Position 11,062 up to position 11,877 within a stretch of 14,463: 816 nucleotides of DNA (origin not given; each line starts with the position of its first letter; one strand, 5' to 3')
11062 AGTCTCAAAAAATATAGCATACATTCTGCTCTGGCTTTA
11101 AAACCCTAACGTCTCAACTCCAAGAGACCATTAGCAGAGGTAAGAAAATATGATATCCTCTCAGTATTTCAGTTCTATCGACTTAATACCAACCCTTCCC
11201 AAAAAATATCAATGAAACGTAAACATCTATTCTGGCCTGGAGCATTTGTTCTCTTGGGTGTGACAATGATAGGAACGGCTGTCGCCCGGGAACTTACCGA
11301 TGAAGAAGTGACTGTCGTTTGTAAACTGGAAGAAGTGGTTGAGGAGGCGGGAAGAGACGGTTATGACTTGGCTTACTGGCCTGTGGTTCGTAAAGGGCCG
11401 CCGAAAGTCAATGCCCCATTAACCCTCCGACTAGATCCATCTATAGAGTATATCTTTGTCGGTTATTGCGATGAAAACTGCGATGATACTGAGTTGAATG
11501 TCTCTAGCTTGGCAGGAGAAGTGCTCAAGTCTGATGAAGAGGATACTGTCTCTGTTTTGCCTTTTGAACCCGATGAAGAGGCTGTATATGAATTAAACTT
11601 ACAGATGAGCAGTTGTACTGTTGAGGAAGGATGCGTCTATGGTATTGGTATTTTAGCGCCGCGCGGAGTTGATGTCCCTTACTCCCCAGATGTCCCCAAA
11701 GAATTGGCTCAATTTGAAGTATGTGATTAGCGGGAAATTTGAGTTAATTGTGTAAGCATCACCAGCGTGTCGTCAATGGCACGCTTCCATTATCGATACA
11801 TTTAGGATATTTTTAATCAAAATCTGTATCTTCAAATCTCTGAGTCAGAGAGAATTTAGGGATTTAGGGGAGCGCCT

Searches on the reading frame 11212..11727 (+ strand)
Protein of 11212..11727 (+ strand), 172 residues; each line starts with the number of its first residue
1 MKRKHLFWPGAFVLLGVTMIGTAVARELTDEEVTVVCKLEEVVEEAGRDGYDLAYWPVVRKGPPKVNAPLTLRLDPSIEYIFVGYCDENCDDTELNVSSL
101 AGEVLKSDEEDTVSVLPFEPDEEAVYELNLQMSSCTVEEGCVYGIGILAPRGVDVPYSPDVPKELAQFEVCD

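Call 20: search_protein_families(library=ncbifam, proteins=[window:11212-11727:+], max_evalue=0.01)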
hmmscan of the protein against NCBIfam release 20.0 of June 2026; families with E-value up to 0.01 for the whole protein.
window:11212-11727:+ (172 aa): 0 families

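Call 33: search_protein_families(library=pfam, proteins=[window:11212-11727:+], max_evalue=0.01)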
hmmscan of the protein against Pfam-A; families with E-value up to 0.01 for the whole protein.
window:11212-11727:+ (172 aa): 0 families
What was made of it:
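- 11212..11730 (+): 172-aa Cys-rich secreted protein of unknown family upstream of the peptide gene. It may mark the left edge of an ancestral exporter cluster. No Pfam or NCBIfam hit (calls 20, 33).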
